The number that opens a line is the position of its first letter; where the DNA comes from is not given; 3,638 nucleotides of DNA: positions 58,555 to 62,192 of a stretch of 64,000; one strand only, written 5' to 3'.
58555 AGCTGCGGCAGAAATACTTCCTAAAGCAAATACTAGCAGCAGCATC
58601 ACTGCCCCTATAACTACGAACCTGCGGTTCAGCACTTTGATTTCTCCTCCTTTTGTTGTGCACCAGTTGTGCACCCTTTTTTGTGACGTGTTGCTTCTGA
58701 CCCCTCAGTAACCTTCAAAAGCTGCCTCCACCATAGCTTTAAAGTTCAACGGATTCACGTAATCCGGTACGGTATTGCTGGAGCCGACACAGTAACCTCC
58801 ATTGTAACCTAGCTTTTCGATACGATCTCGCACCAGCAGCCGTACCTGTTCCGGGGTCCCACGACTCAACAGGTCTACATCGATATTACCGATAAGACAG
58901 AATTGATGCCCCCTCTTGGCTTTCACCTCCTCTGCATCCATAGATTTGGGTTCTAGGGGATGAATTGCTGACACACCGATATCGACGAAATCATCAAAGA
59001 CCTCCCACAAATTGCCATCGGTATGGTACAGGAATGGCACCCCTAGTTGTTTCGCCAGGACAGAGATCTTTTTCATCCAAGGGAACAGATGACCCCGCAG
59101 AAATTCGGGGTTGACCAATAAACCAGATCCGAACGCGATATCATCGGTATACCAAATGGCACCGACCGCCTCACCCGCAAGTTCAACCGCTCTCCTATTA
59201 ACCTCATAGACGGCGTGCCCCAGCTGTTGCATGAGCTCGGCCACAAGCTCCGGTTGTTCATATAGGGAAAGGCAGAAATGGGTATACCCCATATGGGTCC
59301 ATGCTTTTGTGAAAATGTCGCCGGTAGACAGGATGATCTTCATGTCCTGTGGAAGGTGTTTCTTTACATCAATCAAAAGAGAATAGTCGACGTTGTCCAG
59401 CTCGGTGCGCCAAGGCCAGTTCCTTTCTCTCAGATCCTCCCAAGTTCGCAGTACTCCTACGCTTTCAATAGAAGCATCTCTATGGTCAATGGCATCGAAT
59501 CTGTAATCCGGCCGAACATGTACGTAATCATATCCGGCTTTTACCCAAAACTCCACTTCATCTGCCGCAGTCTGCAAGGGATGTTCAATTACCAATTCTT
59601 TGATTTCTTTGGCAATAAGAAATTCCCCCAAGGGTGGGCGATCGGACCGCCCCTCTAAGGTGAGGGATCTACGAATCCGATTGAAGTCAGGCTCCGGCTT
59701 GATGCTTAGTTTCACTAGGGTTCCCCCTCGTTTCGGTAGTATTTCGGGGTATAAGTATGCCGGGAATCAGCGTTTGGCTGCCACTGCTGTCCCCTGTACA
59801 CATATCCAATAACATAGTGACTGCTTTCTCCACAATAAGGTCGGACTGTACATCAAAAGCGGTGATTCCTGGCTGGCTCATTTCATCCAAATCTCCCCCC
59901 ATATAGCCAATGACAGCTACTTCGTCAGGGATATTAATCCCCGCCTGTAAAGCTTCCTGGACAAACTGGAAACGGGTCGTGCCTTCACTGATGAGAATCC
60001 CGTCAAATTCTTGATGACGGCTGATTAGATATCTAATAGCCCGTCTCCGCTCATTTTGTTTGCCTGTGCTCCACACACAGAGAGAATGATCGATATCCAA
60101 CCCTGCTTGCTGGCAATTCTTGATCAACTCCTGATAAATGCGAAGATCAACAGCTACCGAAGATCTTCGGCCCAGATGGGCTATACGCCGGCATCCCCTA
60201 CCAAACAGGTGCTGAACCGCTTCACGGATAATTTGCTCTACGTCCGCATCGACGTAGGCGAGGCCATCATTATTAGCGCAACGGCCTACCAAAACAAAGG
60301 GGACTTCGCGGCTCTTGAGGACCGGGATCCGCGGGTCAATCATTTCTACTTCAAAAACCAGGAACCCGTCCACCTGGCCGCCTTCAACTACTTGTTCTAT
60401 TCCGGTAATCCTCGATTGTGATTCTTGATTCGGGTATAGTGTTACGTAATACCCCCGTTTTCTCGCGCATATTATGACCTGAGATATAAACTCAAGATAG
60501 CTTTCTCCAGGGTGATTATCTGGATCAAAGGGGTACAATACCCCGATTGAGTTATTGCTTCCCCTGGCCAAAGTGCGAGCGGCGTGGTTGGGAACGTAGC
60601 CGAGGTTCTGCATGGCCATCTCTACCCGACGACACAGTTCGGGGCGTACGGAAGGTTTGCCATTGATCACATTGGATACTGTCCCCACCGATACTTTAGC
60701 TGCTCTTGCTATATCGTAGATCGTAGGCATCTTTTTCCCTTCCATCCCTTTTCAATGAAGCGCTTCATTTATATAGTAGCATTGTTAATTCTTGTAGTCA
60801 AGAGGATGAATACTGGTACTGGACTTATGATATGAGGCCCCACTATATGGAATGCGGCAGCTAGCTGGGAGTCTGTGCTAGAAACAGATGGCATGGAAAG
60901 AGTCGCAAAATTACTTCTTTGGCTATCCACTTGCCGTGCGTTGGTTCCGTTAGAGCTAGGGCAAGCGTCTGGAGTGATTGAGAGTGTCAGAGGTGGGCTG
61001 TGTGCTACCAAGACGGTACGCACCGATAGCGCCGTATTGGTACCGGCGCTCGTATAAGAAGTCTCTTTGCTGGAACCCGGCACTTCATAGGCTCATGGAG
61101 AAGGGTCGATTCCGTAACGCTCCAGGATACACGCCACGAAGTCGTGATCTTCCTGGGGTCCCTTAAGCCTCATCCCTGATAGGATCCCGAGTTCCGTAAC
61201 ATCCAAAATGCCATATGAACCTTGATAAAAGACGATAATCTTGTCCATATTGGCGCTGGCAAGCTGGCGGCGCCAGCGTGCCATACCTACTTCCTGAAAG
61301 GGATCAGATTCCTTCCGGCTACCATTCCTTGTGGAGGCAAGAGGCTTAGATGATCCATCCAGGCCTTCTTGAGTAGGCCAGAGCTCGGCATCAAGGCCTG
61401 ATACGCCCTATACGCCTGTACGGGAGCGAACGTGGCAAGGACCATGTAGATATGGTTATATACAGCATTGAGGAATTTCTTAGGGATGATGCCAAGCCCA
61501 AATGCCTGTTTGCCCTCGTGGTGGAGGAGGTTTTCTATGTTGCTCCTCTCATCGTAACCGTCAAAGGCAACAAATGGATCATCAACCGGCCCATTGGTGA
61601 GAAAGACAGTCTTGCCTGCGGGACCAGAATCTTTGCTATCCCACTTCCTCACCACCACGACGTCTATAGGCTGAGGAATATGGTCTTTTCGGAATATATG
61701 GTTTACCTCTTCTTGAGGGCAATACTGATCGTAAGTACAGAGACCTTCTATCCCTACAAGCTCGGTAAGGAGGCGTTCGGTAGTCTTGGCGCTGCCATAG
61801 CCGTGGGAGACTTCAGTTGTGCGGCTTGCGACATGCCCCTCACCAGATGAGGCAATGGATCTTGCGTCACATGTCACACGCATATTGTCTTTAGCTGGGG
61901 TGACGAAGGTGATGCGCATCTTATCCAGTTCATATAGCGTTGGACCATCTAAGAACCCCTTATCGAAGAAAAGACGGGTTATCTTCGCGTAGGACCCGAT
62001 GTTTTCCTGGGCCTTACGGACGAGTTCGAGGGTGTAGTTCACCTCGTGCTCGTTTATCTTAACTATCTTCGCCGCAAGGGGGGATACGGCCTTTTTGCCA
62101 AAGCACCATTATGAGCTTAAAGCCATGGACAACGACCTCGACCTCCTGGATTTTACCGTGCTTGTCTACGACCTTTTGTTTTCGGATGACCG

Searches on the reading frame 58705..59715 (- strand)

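Call 44: search_protein_families(library=pfam, proteins=[window:58705-59715:-], max_evalue=0.0001)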
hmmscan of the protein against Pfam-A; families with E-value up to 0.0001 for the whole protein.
window:58705-59715:- (336 aa): 1 family
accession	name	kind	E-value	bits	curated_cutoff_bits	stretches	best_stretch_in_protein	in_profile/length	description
PF01208.23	URO-D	-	4.7e-19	69.1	23.9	1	117-332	129-343/346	Uroporphyrinogen decarboxylase (URO-D)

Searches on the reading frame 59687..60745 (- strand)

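Call 44: search_protein_families(library=pfam, proteins=[window:59687-60745:-], max_evalue=0.0001)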
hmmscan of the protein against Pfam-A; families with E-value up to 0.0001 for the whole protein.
window:59687-60745:- (352 aa): 2 families
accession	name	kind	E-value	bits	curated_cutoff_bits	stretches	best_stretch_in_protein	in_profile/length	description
PF13377.12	Peripla_BP_3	-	7.5e-22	78.6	26.5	1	177-337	1-167/167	Periplasmic binding protein-like domain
PF00356.27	LacI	-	3.3e-16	59.2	27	1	8-53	1-46/46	Bacterial regulatory proteins, lacI family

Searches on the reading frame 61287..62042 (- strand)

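Call 44: search_protein_families(library=pfam, proteins=[window:61287-62042:-], max_evalue=0.0001)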
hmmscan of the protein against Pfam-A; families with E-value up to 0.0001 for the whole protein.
window:61287-62042:- (251 aa): 1 family
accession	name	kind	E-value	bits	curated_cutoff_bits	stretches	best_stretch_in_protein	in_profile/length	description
PF01609.27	DDE_Tnp_1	-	2.1e-05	24.8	23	1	5-203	66-196/200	Transposase DDE domain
